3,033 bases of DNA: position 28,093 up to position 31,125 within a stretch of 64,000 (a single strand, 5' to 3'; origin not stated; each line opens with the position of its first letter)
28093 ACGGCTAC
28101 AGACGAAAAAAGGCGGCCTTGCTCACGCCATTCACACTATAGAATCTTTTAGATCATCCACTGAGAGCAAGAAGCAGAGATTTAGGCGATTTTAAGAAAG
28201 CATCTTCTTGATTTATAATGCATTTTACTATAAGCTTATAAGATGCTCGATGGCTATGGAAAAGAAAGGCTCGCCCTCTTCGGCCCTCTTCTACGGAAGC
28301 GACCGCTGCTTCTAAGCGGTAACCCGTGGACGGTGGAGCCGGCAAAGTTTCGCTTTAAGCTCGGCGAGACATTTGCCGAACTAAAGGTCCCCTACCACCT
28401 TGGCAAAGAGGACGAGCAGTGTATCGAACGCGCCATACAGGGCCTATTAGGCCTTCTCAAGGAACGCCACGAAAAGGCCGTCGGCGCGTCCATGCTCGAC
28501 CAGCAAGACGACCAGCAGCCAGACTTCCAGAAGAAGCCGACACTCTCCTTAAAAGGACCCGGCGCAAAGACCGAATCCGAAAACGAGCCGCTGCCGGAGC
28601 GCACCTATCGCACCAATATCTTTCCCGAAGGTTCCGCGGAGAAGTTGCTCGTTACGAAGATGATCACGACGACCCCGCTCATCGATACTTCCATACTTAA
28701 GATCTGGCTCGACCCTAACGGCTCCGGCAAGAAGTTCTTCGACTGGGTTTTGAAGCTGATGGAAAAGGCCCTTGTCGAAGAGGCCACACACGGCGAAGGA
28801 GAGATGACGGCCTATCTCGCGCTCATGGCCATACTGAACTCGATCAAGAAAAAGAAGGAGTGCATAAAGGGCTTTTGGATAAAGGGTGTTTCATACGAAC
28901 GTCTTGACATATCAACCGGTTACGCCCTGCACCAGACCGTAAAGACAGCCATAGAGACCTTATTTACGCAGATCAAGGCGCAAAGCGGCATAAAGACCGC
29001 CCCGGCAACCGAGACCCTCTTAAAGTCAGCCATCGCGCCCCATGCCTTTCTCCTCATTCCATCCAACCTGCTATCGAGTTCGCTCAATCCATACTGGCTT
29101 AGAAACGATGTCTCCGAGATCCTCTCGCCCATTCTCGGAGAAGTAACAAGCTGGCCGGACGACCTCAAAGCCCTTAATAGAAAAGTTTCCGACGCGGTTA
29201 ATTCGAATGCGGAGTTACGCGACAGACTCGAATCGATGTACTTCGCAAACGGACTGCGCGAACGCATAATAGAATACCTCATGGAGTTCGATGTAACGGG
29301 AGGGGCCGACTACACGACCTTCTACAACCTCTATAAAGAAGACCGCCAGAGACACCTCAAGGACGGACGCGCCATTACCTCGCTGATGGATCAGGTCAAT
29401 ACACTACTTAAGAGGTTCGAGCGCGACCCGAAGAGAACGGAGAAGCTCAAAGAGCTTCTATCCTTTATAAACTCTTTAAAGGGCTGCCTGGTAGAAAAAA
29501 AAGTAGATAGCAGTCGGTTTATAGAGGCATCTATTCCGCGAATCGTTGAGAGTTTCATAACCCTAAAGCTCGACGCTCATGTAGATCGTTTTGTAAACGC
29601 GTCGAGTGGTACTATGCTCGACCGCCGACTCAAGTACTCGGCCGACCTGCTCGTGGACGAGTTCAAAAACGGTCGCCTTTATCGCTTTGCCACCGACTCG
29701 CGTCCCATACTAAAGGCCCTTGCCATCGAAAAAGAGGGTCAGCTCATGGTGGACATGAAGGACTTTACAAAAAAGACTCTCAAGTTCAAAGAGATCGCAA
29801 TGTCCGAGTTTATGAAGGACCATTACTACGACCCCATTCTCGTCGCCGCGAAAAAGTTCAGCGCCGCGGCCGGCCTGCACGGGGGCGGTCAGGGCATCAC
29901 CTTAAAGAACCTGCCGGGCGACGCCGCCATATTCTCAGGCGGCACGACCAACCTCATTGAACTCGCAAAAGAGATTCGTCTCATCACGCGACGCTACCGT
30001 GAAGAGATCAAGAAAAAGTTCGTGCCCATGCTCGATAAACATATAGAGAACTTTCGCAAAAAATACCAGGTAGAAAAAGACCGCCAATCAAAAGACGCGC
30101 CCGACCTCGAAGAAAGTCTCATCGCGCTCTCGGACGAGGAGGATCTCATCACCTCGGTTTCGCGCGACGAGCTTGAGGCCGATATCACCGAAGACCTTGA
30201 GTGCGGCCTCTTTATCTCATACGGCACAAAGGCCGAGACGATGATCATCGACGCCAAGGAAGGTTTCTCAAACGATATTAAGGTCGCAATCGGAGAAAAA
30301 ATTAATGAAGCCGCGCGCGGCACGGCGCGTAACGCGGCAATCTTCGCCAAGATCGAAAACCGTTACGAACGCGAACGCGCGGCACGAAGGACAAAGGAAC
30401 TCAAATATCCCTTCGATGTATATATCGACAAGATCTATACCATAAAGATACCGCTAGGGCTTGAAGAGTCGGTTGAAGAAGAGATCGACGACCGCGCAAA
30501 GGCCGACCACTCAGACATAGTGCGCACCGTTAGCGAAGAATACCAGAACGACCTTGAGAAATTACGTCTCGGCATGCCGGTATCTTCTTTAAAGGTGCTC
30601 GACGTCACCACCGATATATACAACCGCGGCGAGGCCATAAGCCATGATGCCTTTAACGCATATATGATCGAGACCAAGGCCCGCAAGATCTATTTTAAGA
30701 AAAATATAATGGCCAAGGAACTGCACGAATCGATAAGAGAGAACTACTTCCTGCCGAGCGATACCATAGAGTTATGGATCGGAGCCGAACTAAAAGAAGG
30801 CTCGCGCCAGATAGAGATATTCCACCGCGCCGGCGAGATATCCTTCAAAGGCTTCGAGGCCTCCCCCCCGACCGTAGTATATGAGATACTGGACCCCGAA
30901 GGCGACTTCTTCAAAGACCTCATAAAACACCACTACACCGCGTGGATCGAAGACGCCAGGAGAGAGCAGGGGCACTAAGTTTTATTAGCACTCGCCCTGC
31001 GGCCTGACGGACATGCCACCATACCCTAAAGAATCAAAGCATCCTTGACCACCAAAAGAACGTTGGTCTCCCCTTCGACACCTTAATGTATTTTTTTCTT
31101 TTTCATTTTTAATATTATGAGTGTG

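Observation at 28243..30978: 911-aa orphan protein hiding a class III nucleotidyl-cyclase-like catalytic core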

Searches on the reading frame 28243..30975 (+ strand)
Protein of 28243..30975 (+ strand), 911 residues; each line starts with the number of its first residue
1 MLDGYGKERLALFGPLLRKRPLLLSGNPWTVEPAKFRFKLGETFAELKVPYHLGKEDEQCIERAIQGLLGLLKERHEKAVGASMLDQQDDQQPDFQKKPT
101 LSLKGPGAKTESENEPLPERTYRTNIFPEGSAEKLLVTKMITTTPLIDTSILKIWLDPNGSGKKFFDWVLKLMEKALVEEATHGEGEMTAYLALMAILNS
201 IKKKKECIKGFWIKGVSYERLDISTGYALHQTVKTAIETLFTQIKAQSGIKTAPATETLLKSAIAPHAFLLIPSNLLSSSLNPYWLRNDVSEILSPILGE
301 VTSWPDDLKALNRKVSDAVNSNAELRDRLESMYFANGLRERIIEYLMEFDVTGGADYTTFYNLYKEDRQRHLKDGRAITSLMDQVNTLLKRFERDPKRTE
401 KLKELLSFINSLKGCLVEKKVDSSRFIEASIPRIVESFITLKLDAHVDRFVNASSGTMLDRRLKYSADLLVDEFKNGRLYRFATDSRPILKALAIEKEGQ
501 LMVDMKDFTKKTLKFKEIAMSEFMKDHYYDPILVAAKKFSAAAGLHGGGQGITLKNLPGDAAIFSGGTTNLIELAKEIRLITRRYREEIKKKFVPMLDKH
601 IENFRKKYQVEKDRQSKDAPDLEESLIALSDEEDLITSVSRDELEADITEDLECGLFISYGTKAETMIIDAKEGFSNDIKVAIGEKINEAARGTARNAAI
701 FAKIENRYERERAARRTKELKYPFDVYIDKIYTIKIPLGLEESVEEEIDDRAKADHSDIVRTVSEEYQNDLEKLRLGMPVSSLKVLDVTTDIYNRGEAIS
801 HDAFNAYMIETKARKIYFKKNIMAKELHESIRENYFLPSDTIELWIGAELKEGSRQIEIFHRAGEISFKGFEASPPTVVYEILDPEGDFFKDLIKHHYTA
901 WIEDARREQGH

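Call 3: search_protein_families(library=pfam, proteins=[window:28243-30975:+], max_evalue=10)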
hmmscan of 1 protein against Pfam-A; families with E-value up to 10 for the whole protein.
window:28243-30975:+ (911 aa): 2 families
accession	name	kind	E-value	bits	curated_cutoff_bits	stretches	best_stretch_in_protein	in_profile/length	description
PF15080.11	DUF4547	-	0.093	12.8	27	1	645-692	115-160/196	Domain of unknown function (DUF4547)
PF04383.19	KilA-N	-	0.32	11.3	23.8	1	149-214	21-78/107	KilA-N domain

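Call 4: search_protein_families(library=ncbifam, proteins=[window:28243-30975:+], max_evalue=10)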
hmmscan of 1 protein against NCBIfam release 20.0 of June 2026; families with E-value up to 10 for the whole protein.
window:28243-30975:+ (911 aa): 0 families

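Call 5: search_protein_families(library=padloc, proteins=[window:28243-30975:+], max_evalue=10)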
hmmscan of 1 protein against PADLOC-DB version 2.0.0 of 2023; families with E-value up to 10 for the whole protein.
window:28243-30975:+ (911 aa): 0 families
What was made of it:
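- On Pycsar anti-phage system: PADLOC returned 0 families (call 5).
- No PADLOC hit (call 5).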

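Call 6: search_solved_structures(query=window:28243-30975:+, max_evalue=10, show_alignments=2)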
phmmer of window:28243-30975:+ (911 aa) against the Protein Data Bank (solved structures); distinct sequences matched with E-value up to 10: 0.

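Call 7: find_homologous_proteins(query=window:28243-30975:+, max_evalue=0.001)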
Query window:28243-30975:+ (911 aa): 12 proteins with E <= 0.001 among 8000 candidates.
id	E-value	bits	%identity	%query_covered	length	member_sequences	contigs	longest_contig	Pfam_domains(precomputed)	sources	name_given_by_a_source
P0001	0.0e+0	2036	100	100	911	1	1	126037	-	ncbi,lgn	-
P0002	1.3e-270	918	47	99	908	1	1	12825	-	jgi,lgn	jgi:hypothetical protein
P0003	2.8e-262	891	47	99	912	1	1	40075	-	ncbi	-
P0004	1.1e-255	869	46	100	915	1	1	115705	-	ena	-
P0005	4.0e-219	748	41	100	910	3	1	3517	-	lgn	-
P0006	6.3e-219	747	42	99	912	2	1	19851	-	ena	-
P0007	1.4e-214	733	42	100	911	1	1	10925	-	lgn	-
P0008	9.9e-212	724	40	99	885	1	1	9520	-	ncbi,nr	ncbi:MAG: hypothetical protein HY880_04095 [Deltaproteobacteria bacterium]|nr:hypothetical protein [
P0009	8.0e-207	707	40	100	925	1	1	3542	-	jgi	jgi:hypothetical protein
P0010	8.7e-206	704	40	100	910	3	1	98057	-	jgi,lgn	jgi:hypothetical protein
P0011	2.5e-199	683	39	100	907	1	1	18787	-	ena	-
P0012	6.9e-182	625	37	100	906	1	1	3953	-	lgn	-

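Call 13: search_solved_structures(query=A1, max_evalue=10, show_alignments=3)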
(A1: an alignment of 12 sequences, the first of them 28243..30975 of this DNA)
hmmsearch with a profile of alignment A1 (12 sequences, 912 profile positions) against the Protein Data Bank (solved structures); distinct sequences matched with E-value up to 10: 0.
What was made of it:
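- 28243..29637 (+): N-terminal region (aa 1-465), mostly alpha-helical, no recognisable relatives; presumed regulatory or sensor module. No Pfam, NCBIfam or PDB sequence hit (calls 3, 4, 6, 13).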

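Call 14: find_encoding_contigs(protein=P0004, flank=10000, max_places=3)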
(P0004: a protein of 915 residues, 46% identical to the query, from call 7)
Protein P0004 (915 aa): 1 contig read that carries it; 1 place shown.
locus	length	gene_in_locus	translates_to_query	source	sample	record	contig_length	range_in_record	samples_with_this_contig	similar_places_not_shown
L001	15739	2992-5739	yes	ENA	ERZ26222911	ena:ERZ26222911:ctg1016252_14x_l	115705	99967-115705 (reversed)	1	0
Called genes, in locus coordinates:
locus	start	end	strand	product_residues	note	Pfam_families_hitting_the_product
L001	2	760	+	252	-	?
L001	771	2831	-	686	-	PF00515:TPR_1 (weak), PF13414:TPR_11, PF13432:TPR_16 (weak), PF13431:TPR_17 (weak), PF00515:TPR_1 (weak), PF07719:TPR_2 (weak), PF13432:TPR_16 (weak), PF14559:TPR_19 (weak), +13 more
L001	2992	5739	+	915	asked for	-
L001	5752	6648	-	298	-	-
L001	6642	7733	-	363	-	PF02568:ThiI, PF03054:tRNA_Me_trans (weak), PF18297:NFACT-R_2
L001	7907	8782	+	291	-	PF02163:Peptidase_M50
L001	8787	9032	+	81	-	PF00173:Cyt-b5 (weak)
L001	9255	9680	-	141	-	-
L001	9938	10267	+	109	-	-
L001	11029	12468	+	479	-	PF00072:Response_reg, PF00158:Sigma54_activat, PF14532:Sigma54_activ_2, PF07728:AAA_5, PF25601:AAA_lid_14, PF02954:HTH_8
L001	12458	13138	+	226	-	PF02581:TMP-TENI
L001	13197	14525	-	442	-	PF00909:Ammonium_transp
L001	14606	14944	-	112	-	PF00543:P-II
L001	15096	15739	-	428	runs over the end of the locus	PF00909:Ammonium_transp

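Call 15: find_encoding_contigs(protein=P0010, flank=10000, max_places=2)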
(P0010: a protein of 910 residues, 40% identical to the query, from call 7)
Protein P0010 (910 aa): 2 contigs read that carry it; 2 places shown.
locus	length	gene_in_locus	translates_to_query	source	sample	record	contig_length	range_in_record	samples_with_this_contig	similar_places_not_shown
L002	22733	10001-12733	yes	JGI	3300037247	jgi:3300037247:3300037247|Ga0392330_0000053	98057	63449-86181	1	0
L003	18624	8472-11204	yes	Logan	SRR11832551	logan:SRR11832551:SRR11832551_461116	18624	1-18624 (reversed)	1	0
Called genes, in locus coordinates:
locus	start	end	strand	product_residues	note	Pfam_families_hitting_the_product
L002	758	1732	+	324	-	PF14522:Cytochrome_C7 (faint)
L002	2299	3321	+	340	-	PF13624:SurA_N_3 (weak), PF13145:Rotamase_2, PF13616:Rotamase_3, PF00639:Rotamase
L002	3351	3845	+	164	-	PF00034:Cytochrom_C, PF13442:Cytochrome_CBB3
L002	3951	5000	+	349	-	PF03781:FGE-sulfatase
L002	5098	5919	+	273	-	PF03781:FGE-sulfatase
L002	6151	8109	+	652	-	-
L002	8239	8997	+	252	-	-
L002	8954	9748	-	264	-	-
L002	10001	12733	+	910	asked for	-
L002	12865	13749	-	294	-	-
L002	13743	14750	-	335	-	PF02568:ThiI, PF03054:tRNA_Me_trans, PF18297:NFACT-R_2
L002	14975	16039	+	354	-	PF01594:AI-2E_transport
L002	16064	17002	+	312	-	PF02163:Peptidase_M50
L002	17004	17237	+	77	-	PF00173:Cyt-b5 (weak)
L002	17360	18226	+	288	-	PF00753:Lactamase_B, PF12706:Lactamase_B_2, PF23023:Anti-Pycsar_Apyc1 (weak)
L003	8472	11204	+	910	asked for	-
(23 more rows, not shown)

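Call 16: find_encoding_contigs(protein=P0003, flank=10000, max_places=2)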
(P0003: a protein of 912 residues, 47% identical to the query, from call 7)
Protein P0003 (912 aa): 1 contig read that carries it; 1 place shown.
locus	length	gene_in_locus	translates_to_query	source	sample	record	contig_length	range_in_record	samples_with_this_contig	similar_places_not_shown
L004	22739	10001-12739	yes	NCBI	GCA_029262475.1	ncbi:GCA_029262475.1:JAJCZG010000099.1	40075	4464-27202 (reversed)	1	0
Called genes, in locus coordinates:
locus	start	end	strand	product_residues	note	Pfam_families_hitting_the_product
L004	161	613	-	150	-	-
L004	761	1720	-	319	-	PF13489:Methyltransf_23, PF01135:PCMT (weak), PF01209:Ubie_methyltran, PF13847:Methyltransf_31, PF08241:Methyltransf_11, PF08242:Methyltransf_12, PF13649:Methyltransf_25, PF05148:Methyltransf_8 (faint)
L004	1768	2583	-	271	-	PF00459:Inositol_P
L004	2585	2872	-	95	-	PF09723:Zn_ribbon_8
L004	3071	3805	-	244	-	PF01416:PseudoU_synth_1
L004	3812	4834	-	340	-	PF01118:Semialdhyde_dh, PF02774:Semialdhyde_dhC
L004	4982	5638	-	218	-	PF00834:Ribul_P_3_epim, PF01729:QRPTase_C (faint), PF01884:PcrB (faint)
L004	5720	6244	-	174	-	PF08534:Redoxin, PF00085:Thioredoxin, PF00578:AhpC-TSA, PF13098:Thioredoxin_2, PF13905:Thioredoxin_8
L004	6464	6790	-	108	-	PF00085:Thioredoxin, PF00578:AhpC-TSA (weak), PF13098:Thioredoxin_2, PF13192:Thioredoxin_3 (weak), PF13905:Thioredoxin_8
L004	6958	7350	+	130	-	-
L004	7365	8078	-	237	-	PF05401:NodS, PF13489:Methyltransf_23, PF05175:MTS, PF06325:PrmA, PF13847:Methyltransf_31, PF08241:Methyltransf_11, PF08242:Methyltransf_12, PF13649:Methyltransf_25, +2 more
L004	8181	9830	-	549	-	PF00515:TPR_1 (weak), PF07719:TPR_2 (weak), PF07721:TPR_4 (faint), PF13181:TPR_8 (weak), PF13428:TPR_14 (faint), PF13431:TPR_17 (faint), PF13414:TPR_11 (weak), PF13432:TPR_16 (weak), +1 more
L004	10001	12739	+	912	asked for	-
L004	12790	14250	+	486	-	PF08323:Glyco_transf_5, PF00534:Glycos_transf_1, PF13692:Glyco_trans_1_4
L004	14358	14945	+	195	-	PF00072:Response_reg, PF03861:ANTAR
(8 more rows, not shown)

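Call 17: find_encoding_contigs(protein=P0006, flank=10000, max_places=2)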
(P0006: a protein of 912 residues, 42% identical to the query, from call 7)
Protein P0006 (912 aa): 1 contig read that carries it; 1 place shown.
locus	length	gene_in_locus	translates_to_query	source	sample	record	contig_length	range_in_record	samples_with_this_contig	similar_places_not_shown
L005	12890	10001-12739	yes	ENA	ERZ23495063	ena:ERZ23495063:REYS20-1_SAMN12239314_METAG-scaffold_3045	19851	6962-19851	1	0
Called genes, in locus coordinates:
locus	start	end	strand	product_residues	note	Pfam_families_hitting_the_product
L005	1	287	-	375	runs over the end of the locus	PF25917:BSH_RND (weak), PF25973:BSH_CzcB, PF25881:HH_YBHG (weak), PF25954:Beta-barrel_RND_2, PF25967:RND-MFP_C, PF25989:YknX_C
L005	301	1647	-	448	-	PF02321:OEP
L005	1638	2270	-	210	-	PF00440:TetR_N, PF14246:TetR_C_7 (weak)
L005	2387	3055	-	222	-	PF03167:UDG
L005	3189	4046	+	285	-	PF00882:Zn_dep_PLPC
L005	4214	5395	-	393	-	PF02441:Flavoprotein, PF04127:DFP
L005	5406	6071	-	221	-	PF00753:Lactamase_B, PF19583:ODP (weak)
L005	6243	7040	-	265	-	PF02985:HEAT (faint), PF13646:HEAT_2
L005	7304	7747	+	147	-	-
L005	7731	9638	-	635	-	PF00989:PAS, PF08448:PAS_4, PF13188:PAS_8, PF13426:PAS_9, PF08447:PAS_3 (weak), PF00512:HisKA (weak), PF02518:HATPase_c, PF00072:Response_reg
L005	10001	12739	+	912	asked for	-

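Call 19: search_protein_representatives(protein=window:28243-30975:+)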
Query: 911 residues. Proteins with E-value up to 0.001 (for the whole library): 212; up to 1e-10: 165; up to 1e-30: 110. The best 150 are listed.
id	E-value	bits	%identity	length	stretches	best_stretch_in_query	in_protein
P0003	9.0e-263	890.7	47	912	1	2-907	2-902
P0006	2.0e-219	747.3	44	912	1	3-908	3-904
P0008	3.2e-212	723.5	42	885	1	4-905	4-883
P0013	4.2e-204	696.6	42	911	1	4-909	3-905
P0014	7.6e-187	639.5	40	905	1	4-907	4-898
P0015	1.9e-182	625.0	39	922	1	1-908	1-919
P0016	4.7e-180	617.0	39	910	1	1-907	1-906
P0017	8.1e-173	593.1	38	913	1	7-906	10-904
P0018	1.3e-170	585.8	38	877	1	5-906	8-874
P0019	2.2e-169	581.8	39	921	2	103-907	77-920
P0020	2.1e-167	575.2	35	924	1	5-904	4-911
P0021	3.1e-148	511.8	38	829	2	5-599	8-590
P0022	7.8e-141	487.3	35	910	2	104-908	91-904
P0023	7.2e-133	460.9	47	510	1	431-909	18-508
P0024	2.4e-122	426.1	32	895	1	7-910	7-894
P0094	8.1e-39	149.8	27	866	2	460-886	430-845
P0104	1.8e-35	138.7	33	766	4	457-590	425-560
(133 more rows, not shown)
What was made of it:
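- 28243..30978 (+): Complete ORF, 911 aa plus stop codon; member of an unannotated family of ~800-1040-aa proteins. 212 representatives (call 19).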

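Call 21: predict_structure(alignment_id=A1)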
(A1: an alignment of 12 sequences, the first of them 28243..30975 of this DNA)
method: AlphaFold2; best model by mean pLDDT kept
length: 911 residues; sequences in the alignment: 12
mean_pLDDT: 73.2   pTM: 0.53
mean pLDDT of the five models: 73.2, 69.2, 67.6, 65.3, 65.0
residues with pLDDT >= 90: 128; 70-90: 469; 50-70: 185; < 50: 129
segments of 3 or more residues with pLDDT < 50: 1-3, 37-50, 80-114, 460-468, 470-495, 512-516, 543-549, 664-685
pLDDT, mean of each block of 10 residues (from residue 1): 71 80 81 47 36 67 92 77 37 33 33 63 87 91 90 90 93 81 65 85 86 83 94 93 79 80 92 85 88 86 83 89 84 85 89 73 74 81 88 88 90 81 68 89 90 67 47 44 37 54 69 50 73 78 46 57 78 86 78 66 67 64 51 56 58 74 43 35 46 68 81 80 85 65 60 58 79 73 73 84 87 85 88 85 89 80 79 72 89 90 79 42
secondary structure, 60 per line:
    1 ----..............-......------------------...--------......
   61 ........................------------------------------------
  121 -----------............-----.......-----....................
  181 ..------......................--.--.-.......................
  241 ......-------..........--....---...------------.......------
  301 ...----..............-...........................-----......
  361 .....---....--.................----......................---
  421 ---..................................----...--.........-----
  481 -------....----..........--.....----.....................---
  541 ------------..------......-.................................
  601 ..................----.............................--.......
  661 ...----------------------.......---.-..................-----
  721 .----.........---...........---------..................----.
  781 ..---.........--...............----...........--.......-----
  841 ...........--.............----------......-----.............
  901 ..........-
elements in order (helices of 4 or more, strands of 3 or more residues): H5-18 H20-25 H55-84 H132-143 H149-155 H161-182 H189-210 H218-246 H254-263 H266-269 H288-294 H308-321 H323-349 H355-365 H369-372 H375-391 H396-417 H424-457 H467-475 H488-491 E496-505 H508-512 H517-537 E561-566 H568-618 H623-651 E654-663 H686-692 H698-715 E726-734 H738-748 H758-775 E786-794 E797-800 H801-811 E816-823 H829-834 E841-851 E854-866 E877-882 H888-910
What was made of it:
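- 28243..29637 (+): AF2 model has pLDDT 80-93 over aa 120-460 and is all helices (call 21).
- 30019..30177 (+): Insertion 1 (aa 593-645): helical hairpin extending alpha3, with an acidic second arm; length varies widely in the family. Helices 568-618 and 623-651 in the model (call 21).
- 30448..30807 (+): Insertion 2 (aa 736-855): alpha/beta subdomain carrying a nearly invariant family-specific motif, Y793-N794-x-G796-x-A-x-S800 (nt 30619-30642). AF2 secondary structure, pLDDT ~80-89 (call 21).
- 30913..30975 (+): C-terminal helix (aa 891-911). Helix 888-910 in the AF2 model (call 21).
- Checked: It is modelled as a helical hairpin (call 21).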

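Call 25: fold_search(model_id=the predicted structure, library=pdb)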
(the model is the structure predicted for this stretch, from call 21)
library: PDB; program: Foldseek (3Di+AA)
matches with E <= 10: 477; with E <= 0.001: 0
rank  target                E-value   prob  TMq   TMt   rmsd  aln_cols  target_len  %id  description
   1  6r3q_A                7.4e-02  0.35  0.10  0.10  23.2       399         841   10  The structure of a membrane adenylyl cyclase bound to an activated stimulatory G protein (released 2019-05-08)
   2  2w01_C                1.0e-01  1.00  0.11  0.45   7.2       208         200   12  Crystal structure of the guanylyl cyclase Cya2 (released 2008-09-30)
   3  7pde_A                1.4e-01  0.25  0.10  0.11  22.9       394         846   10  Structure of Adenylyl cyclase 9 in complex with Gs protein alpha subunit and MANT-GTP (released 2022-01-19)
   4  9csi                  1.8e-01  0.10  0.07  0.09  26.3       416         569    9  A. baumannii MsbA Bound to Cerastecin Compound 5 (released 2024-09-04)
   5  1wc6_A                2.0e-01  0.97  0.10  0.41  10.4       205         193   13  Soluble adenylyl cyclase CyaC from S. platensis in complex with Rp- ATPalphaS in presence of bicarbonate (released 2004-12-20)
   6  7p5c_A                2.8e-01  0.12  0.07  0.13  31.6       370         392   14  Cryo-EM structure of human TTYH3 in Ca2+ and GDN (released 2021-08-11)
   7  5mbb_A                2.9e-01  0.69  0.10  0.23  15.6       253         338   13  Structure of a bacterial light-regulated adenylyl cylcase (released 2017-04-05)
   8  4zm5_A                3.4e-01  0.87  0.09  0.28   8.1       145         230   10  Shigella flexneri lipopolysaccharide O-antigen chain-length regulator WzzBSF - A107P mutant (released 2016-03-23)
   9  9g71_A                3.5e-01  0.09  0.06  0.11  24.7       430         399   11  Cryo-EM structure of TTYH2 in complex with lipids in GDN (released 2025-05-21)
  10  4zm1_A                3.7e-01  0.91  0.10  0.28   7.4       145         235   10  Shigella flexneri lipopolysaccharide O-antigen chain-length regulator WzzBSF - wild type (released 2016-03-23)
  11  6h2f_A                3.7e-01  0.08  0.07  0.13  30.1       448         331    9  Structure of the pre-pore AhlB of the tripartite alpha-pore forming toxin, AHL, from Aeromonas hydrophila. (released 2019-07-10)
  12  8chb_A                3.7e-01  0.08  0.07  0.09  25.4       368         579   12  Inward-facing conformation of the ABC transporter BmrA C436S/A582C cross-linked mutant (released 2023-12-20)
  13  7d9t_B                4.6e-01  0.60  0.08  0.13  12.6       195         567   12  Structure of human soluble guanylate cyclase in the cinciguat-bound inactive state (released 2021-08-11)
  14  7a0g_HHH              4.8e-01  0.12  0.08  0.18  29.2       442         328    6  Structure of the SmhB pore of the tripartite alpha-pore forming toxin, Smh, from Serratia marcescens. (released 2021-03-31)
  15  3b8p_C                5.0e-01  0.63  0.09  0.33  10.6       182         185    9  Fragment of WzzB, Polysaccharide Co-polymerase from Salmonella Typhimurium (released 2008-01-22)
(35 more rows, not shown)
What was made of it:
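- The full-length model of the window protein also ranks cyclases on top, e.g. 2w01 at prob 1.00 and TMt 0.45 (calls 21, 25).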
